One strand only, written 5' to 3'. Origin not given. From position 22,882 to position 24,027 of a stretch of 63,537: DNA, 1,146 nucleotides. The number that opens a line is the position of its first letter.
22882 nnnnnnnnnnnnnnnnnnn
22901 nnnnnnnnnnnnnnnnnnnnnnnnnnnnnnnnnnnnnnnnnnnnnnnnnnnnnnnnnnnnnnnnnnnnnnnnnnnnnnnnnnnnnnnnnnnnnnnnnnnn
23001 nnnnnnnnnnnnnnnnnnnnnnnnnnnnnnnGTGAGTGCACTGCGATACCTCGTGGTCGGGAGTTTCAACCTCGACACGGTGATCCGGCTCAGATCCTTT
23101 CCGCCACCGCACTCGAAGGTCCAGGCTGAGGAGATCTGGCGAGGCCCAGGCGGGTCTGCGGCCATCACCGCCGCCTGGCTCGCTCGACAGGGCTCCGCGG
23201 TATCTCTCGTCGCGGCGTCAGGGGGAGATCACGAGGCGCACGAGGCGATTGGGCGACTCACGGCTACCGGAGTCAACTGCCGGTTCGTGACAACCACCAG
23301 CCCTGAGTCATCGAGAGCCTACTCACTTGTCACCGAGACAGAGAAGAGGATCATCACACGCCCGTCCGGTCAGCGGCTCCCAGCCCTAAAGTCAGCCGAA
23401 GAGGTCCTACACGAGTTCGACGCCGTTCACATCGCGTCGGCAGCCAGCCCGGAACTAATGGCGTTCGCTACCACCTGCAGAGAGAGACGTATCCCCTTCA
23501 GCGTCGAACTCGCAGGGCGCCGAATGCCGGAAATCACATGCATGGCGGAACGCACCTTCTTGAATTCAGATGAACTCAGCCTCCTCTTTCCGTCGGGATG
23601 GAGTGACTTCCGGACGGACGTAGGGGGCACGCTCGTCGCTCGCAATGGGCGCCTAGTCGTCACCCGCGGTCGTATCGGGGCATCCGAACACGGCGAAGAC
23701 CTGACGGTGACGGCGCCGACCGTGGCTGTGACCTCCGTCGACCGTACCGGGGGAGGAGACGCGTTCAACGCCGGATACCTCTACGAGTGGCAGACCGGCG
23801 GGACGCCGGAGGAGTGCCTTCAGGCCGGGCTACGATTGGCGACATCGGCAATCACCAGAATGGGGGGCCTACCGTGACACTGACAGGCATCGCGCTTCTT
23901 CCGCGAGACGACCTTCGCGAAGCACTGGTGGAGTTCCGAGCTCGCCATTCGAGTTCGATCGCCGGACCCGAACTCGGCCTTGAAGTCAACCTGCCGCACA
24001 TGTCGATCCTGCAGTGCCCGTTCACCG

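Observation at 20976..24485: IMPase-family phosphatase / TIR::binding-protein fusion / PfkB kinase / 2H phosphoesterase operon: candidate NAD-derived signal synthesis or editing module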

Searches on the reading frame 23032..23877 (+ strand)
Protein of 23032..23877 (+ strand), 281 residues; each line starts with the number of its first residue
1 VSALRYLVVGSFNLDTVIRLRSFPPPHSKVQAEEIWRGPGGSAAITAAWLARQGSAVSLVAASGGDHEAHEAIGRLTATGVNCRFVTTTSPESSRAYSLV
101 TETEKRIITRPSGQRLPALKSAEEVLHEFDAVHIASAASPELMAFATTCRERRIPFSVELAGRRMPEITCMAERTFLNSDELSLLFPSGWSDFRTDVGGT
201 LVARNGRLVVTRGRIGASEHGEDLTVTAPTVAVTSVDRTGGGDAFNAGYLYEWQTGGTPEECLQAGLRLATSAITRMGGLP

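Call 3: search_protein_families(library=pfam, proteins=[window:23032-23877:+], max_evalue=0.01)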
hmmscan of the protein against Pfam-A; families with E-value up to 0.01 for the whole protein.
window:23032-23877:+ (281 aa): 2 families
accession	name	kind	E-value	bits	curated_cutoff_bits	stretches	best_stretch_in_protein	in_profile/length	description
PF00294.29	PfkB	-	5e-26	92.2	25.8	1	7-278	5-294/302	pfkB family carbohydrate kinase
PF13439.12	Glyco_transf_4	-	0.0084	16.6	28.5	0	70-156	9-99/170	Glycosyltransferase Family 4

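Call 4: search_protein_families(library=padloc, proteins=[window:23032-23877:+], max_evalue=0.01)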
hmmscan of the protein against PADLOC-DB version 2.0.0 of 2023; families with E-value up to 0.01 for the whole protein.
window:23032-23877:+ (281 aa): 0 families

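Call 8: search_protein_families(library=ncbifam, proteins=[window:23032-23877:+], max_evalue=0.01)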
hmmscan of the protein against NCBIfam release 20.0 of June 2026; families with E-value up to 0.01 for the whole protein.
window:23032-23877:+ (281 aa): 19 families
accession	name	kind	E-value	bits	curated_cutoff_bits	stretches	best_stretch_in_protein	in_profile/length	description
TIGR02152.1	D_ribokin_bact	equivalog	9.2e-24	84.3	299.65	1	7-279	2-286/298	ribokinase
NF041134.1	R1P_kin_Thcocales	equivalog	3.3e-23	82.5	500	1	7-278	4-267/291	ADP-dependent ribose-1-phosphate kinase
NF053626.1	RibKinHalex1628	equivalog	2.2e-22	79.9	330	1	5-263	3-262/293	ATP-dependent ribose-1-phosphate kinase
NF008353.0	PRK11142.1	equivalog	1.7e-11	44.2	341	1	6-93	5-92/307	ribokinase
TIGR04382.1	myo_inos_iolC_N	equivalog_domain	2.9e-11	43.2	300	1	190-276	205-292/309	5-dehydro-2-deoxygluconokinase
TIGR03168.1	1-PFK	subfamily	1.3e-09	37.4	216.4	1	204-278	212-286/305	hexose kinase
NF007321.0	PRK09813.1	equivalog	1.4e-09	37.8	247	1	208-276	189-257/261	fructoselysine 6-kinase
NF049991.1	TagKinase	equivalog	2.1e-09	36.7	420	1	206-278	227-300/321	tagatose kinase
TIGR03828.1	pfkB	equivalog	2.6e-08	33.3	292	1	202-278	210-286/305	1-phosphofructokinase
NF041633.1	trifunc_aldol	exception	1.7e-07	30.1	700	1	222-266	500-544/580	KHG/KDPG aldolase/sugar kinase fusion protein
NF006957.1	PRK09434.1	equivalog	1.8e-07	31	450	1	172-257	180-264/302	fructokinase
NF052444.1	DhDoxglucKinKdgK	equivalog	5.2e-07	29.4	400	1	224-278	239-294/303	2-dehydro-3-deoxygluconokinase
NF041320.1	pfkB_Halo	equivalog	1.6e-06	27.8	400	1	207-278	210-281/302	1-phosphofructokinase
NF041164.1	NucKinThplmales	equivalog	6.7e-06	25.5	450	1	9-275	7-273/295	nucleoside kinase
NF041332.1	KDG_KDGal_kin_Halo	equivalog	4.2e-05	23.1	440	1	208-274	226-290/320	bifunctional 2-dehydro-3-deoxygluconokinase/2-dehydro-3-deoxygalactonokinase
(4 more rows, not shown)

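Call 80: search_solved_structures(query=window:23032-23877:+, max_evalue=1e-8, show_alignments=1)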
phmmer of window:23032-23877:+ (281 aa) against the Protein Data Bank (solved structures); distinct sequences matched with E-value up to 1e-8: 5.
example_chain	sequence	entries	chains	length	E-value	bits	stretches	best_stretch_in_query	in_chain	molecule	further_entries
7ag6_A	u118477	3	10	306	1.2e-12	50.5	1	5-279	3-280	Sulfofructose kinase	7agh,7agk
3go6_A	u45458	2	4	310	1.9e-11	46.5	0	3-113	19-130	RIBOKINASE RBSK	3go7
6znx_A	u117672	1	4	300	1.3e-10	43.8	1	7-272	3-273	Ribokinase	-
8cqx_A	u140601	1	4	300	4.2e-10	42.1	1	7-272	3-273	Ribokinase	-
1vm7_A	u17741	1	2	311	4.7e-09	38.7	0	7-279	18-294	ribokinase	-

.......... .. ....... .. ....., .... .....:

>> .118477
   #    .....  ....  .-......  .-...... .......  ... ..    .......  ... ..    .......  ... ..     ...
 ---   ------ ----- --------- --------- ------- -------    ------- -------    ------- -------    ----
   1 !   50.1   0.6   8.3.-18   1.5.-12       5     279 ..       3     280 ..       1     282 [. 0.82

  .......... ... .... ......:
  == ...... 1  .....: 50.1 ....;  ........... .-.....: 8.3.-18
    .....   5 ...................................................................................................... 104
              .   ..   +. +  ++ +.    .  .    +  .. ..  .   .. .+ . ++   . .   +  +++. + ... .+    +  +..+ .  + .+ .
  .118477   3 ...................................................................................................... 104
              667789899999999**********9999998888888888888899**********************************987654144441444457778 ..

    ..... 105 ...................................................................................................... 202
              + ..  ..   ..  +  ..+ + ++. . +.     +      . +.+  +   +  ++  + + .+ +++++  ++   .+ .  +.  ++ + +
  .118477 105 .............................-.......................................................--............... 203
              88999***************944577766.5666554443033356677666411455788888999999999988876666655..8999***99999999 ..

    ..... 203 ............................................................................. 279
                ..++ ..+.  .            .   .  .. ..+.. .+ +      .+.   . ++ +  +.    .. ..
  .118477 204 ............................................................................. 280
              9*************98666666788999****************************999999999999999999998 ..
